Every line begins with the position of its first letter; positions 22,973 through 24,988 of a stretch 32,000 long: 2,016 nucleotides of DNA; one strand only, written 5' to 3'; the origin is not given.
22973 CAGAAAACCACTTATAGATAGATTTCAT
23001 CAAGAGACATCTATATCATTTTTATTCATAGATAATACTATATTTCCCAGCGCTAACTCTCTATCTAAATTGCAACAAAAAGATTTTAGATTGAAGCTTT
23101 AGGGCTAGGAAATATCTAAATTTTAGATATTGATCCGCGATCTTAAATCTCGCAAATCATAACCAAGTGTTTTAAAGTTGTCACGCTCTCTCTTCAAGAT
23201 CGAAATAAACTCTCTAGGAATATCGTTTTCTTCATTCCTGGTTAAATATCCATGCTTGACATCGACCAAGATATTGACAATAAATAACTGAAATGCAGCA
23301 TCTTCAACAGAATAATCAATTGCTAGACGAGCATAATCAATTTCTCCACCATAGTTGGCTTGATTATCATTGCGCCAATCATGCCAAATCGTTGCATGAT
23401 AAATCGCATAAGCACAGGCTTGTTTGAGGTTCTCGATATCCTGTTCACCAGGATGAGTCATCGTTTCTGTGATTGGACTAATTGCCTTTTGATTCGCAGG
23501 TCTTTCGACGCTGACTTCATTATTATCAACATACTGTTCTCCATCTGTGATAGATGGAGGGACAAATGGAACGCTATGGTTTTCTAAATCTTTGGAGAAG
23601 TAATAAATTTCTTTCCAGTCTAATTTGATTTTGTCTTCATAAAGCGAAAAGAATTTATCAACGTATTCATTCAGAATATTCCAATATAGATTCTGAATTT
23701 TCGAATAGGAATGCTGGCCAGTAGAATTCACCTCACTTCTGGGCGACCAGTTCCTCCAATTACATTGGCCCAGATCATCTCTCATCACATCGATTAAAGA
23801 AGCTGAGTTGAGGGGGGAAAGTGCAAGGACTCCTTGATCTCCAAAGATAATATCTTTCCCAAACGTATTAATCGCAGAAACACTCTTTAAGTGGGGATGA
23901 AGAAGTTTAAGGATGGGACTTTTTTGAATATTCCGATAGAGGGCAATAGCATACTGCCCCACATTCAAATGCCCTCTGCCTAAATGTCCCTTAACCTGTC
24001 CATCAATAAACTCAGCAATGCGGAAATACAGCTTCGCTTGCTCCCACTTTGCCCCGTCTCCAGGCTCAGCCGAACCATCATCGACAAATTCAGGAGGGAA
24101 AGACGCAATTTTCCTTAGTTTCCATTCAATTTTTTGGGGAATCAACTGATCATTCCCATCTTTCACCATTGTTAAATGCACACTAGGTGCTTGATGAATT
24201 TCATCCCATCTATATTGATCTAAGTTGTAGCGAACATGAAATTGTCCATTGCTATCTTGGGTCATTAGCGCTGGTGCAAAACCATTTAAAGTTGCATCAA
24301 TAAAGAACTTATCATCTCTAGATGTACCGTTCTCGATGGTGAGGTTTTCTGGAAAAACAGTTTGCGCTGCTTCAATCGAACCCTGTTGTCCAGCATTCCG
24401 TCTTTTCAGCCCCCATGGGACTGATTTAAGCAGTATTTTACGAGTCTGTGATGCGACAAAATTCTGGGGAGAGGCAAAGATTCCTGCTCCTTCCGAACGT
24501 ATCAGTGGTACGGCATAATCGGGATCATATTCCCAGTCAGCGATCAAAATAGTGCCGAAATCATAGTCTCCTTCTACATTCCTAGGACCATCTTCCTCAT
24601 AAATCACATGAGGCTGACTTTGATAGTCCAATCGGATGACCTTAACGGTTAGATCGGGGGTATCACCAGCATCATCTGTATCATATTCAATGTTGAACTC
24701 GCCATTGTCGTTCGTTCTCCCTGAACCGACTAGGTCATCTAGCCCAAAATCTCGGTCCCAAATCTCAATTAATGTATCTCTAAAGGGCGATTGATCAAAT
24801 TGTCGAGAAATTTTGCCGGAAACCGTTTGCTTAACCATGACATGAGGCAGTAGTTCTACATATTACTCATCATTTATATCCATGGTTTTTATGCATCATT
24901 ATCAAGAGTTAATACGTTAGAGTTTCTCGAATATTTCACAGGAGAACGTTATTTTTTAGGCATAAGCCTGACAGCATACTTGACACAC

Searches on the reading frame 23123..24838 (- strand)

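Call 68: search_protein_families(library=pfam, proteins=[window:23123-24838:-], max_evalue=0.001)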
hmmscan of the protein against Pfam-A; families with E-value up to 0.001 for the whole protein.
window:23123-24838:- (571 aa): 2 families
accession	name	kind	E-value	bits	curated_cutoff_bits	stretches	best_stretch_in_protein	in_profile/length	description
PF00305.24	Lipoxygenase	-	6.9e-06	25.3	23.6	1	263-338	328-404/673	Lipoxygenase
PF01060.29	TTR-52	-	9.9e-05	23.3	24.9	1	16-57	8-50/79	Transthyretin-like family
